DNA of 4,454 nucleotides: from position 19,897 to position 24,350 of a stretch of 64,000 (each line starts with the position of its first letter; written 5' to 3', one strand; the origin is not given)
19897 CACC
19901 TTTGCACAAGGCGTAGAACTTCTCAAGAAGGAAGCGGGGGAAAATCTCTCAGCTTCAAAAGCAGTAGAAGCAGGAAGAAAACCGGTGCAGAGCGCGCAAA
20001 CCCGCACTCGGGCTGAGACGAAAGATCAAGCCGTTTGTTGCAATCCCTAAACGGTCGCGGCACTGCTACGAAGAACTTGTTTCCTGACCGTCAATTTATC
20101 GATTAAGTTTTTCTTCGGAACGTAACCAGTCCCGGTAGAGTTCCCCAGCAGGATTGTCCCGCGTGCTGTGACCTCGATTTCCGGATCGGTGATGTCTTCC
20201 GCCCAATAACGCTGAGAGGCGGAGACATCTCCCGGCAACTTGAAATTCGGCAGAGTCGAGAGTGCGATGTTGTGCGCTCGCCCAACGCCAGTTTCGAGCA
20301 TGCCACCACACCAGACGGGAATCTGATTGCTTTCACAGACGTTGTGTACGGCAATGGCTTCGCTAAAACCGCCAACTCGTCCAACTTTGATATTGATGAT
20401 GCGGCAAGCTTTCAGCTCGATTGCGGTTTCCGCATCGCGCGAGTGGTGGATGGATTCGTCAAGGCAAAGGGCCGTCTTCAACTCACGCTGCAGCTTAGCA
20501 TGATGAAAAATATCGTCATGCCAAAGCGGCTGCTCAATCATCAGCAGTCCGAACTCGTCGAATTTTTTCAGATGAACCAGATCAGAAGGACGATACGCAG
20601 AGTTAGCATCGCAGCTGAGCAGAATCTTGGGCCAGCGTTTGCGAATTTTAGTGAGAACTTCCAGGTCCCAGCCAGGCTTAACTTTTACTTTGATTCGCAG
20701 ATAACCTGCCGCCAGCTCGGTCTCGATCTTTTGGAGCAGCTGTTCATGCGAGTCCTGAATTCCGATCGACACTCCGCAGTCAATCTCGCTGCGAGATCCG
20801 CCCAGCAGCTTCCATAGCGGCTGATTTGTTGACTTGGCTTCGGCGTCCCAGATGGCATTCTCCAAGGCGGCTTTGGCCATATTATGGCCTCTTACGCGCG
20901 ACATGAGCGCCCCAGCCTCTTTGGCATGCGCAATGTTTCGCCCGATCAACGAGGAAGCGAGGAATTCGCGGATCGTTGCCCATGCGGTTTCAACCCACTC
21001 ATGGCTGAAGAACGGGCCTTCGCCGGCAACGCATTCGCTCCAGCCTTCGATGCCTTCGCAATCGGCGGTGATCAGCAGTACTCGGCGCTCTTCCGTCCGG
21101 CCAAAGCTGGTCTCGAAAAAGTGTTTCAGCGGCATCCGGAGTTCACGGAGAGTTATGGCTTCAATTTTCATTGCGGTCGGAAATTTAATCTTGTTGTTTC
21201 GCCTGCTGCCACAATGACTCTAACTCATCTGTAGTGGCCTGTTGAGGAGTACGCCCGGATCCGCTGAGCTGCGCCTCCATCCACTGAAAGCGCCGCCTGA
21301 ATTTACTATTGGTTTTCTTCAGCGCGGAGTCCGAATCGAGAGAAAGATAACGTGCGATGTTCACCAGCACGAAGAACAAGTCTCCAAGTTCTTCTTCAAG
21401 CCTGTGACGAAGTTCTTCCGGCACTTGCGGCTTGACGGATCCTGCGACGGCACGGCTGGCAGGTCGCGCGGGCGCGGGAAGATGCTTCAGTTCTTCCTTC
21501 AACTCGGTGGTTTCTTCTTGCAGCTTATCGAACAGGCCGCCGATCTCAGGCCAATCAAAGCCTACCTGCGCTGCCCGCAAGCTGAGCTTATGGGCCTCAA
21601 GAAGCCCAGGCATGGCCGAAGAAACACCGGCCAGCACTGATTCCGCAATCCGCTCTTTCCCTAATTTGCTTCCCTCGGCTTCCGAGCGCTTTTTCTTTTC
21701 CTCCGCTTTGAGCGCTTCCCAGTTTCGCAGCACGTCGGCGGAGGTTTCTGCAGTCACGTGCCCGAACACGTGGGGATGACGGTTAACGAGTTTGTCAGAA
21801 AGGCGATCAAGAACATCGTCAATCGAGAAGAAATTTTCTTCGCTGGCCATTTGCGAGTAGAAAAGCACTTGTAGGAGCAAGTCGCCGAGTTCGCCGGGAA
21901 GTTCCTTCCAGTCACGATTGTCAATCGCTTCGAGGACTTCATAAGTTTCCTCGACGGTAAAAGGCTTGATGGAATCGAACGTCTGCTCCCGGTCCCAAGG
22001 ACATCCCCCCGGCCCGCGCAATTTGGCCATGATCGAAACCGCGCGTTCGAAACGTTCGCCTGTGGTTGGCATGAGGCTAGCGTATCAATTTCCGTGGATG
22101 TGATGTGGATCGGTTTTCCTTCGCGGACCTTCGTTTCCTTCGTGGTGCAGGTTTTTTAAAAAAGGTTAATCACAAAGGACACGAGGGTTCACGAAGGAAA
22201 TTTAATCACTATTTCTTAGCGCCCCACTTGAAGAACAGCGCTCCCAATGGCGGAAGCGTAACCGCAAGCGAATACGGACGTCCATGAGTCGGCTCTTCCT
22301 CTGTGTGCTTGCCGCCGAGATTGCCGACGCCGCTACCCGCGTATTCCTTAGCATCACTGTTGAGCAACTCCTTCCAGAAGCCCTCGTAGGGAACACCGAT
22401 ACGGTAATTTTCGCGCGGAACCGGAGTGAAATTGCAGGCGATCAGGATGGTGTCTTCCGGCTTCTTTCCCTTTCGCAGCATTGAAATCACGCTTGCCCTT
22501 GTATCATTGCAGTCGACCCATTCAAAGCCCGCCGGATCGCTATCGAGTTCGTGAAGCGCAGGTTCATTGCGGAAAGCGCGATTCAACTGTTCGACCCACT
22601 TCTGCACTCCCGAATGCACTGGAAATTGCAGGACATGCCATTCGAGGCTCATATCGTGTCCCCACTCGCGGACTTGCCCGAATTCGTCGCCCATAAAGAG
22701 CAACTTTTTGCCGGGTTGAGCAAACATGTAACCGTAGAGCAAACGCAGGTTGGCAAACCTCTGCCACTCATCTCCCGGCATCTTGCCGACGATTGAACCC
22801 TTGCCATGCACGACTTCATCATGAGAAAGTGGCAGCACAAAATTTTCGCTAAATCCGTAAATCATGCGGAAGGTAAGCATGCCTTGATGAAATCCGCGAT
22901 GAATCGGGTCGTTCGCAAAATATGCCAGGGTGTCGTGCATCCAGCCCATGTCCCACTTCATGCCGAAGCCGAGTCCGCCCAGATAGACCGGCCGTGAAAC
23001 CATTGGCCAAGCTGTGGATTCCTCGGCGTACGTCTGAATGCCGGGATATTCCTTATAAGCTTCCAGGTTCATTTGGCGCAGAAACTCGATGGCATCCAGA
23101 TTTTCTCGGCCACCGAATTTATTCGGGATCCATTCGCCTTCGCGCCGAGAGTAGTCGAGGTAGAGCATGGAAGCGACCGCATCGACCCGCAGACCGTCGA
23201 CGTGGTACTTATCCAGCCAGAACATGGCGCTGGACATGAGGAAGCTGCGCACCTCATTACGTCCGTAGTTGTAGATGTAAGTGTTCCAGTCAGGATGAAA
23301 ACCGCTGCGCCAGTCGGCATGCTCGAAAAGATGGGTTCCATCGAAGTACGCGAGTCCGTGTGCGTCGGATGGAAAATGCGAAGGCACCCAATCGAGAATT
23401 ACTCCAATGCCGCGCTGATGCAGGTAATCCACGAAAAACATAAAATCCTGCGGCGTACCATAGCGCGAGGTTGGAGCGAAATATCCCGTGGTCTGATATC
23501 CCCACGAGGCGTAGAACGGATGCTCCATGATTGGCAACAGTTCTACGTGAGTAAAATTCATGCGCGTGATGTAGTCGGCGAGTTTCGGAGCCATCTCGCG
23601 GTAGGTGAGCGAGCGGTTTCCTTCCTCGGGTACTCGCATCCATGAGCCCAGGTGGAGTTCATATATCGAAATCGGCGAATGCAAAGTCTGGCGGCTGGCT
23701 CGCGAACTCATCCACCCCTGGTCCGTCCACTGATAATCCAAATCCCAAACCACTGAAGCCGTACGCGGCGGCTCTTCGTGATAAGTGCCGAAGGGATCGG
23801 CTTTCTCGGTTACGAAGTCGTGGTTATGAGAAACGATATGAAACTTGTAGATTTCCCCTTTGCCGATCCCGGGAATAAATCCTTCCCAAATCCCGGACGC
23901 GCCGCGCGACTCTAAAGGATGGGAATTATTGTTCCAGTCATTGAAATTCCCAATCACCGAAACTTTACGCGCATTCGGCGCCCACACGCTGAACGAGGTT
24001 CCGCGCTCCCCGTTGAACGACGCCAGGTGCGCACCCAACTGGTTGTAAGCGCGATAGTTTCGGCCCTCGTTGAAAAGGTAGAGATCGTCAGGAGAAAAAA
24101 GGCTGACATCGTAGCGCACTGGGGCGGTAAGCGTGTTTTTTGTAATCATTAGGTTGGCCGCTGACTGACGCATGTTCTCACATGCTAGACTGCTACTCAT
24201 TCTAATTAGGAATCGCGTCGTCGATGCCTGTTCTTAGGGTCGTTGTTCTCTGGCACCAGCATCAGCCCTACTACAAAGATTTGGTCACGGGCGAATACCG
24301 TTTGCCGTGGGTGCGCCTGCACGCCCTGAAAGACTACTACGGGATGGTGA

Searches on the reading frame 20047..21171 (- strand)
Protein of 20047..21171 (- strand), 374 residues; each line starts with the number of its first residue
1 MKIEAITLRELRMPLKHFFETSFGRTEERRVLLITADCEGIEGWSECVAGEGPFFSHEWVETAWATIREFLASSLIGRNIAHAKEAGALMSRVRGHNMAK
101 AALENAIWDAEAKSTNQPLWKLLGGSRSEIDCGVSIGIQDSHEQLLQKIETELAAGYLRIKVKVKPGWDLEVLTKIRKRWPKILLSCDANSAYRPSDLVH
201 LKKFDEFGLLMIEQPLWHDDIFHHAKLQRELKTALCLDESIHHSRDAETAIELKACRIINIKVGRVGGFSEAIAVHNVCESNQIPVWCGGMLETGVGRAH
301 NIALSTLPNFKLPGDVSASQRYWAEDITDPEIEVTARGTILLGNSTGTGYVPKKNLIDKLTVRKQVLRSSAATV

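Call 92: search_protein_families(library=pfam, proteins=[window:20047-21171:-], max_evalue=0.00001)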
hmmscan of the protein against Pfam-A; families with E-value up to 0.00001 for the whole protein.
window:20047-21171:- (374 aa): 2 families
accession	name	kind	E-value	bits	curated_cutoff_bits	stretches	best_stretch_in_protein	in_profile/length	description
PF13378.12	MR_MLE_C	-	3.6e-36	125.3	29.4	1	148-352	5-215/219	Enolase C-terminal domain-like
PF02746.21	MR_MLE_N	-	5.6e-17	62.5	22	1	11-124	9-117/117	Mandelate racemase / muconate lactonizing enzyme, N-terminal domain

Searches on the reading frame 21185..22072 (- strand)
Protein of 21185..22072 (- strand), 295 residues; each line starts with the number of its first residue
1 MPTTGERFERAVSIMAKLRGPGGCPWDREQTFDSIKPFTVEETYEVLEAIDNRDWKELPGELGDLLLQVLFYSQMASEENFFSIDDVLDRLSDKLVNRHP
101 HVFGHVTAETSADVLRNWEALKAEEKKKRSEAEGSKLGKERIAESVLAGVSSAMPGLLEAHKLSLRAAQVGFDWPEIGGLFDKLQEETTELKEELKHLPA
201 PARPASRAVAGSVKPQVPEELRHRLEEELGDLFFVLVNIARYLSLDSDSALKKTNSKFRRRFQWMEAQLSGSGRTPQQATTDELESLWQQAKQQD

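Call 92: search_protein_families(library=pfam, proteins=[window:21185-22072:-], max_evalue=0.00001)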
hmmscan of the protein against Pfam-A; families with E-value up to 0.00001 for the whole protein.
window:21185-22072:- (295 aa): 1 family
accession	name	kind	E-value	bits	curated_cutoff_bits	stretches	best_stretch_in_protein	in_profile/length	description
PF03819.22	MazG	-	9.4e-36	122.4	22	2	30-103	1-74/74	MazG nucleotide pyrophosphohydrolase domain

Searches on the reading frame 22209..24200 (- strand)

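Call 92: search_protein_families(library=pfam, proteins=[window:22209-24200:-], max_evalue=0.00001)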
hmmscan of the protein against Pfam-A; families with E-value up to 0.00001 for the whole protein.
window:22209-24200:- (663 aa): 3 families
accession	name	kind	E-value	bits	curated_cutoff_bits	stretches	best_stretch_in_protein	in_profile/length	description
PF02806.24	Alpha-amylase_C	-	1.2e-26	93.3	21.2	1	561-659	1-94/95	Alpha amylase, C-terminal all-beta domain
PF02922.24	CBM_48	-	2.1e-20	73.3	22.4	1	54-137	1-82/83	Carbohydrate-binding module 48 (Isoamylase N-terminal domain)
PF00128.31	Alpha-amylase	-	2.6e-15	57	22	1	209-281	26-96/446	Alpha amylase, catalytic domain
